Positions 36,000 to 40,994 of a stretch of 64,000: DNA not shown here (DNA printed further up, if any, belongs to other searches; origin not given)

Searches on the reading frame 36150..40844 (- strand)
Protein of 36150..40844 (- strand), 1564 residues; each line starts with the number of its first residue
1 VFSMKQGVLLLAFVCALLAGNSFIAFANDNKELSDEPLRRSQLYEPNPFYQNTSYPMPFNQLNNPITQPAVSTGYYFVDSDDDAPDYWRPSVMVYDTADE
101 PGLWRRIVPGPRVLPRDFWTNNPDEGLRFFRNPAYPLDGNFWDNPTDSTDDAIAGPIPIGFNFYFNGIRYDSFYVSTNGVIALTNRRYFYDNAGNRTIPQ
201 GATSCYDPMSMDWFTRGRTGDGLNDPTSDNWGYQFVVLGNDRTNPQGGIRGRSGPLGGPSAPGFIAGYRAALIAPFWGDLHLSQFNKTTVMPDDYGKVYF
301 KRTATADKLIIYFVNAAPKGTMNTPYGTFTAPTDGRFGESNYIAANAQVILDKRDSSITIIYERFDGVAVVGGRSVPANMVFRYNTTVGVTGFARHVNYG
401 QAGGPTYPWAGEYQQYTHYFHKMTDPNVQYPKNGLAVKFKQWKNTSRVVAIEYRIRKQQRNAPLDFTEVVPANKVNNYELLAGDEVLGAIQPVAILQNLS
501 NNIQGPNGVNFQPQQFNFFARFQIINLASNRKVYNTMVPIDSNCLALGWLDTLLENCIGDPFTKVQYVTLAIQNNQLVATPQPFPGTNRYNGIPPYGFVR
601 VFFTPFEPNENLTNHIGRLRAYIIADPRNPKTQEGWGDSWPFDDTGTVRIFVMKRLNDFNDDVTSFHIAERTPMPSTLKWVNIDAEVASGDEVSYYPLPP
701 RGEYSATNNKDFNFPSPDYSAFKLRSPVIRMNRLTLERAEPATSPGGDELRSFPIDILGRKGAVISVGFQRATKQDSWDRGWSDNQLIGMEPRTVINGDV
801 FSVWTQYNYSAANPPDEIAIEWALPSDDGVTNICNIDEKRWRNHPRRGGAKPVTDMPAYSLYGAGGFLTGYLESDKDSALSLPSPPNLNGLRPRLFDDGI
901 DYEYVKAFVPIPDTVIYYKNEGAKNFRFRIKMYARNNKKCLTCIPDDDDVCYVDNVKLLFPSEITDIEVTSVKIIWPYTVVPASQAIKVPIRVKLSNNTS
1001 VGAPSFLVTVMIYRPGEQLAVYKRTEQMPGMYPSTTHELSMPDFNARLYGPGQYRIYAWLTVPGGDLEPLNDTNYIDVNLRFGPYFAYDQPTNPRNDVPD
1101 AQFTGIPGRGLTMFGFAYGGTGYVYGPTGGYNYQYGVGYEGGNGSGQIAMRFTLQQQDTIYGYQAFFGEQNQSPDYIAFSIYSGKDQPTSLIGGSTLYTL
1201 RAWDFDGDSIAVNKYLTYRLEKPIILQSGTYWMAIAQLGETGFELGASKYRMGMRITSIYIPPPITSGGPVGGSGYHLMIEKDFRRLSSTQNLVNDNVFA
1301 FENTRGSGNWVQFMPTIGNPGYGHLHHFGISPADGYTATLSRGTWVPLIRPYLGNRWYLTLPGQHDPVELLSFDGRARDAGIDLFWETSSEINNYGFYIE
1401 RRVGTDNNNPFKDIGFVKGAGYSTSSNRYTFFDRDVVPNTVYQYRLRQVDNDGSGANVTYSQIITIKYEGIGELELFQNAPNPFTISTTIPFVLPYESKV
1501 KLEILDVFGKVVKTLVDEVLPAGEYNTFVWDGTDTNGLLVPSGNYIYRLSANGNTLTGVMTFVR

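Call 15: search_protein_families(library=pfam, proteins=[window:36150-40844:-], max_evalue=0.00001)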
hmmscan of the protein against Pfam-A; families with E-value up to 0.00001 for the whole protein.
window:36150-40844:- (1564 aa): 1 family
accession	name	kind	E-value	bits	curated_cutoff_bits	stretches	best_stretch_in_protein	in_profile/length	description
PF13860.13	FlgD_ig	-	1.4e-09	38.2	27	1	1498-1552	23-76/79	FlgD Ig-like domain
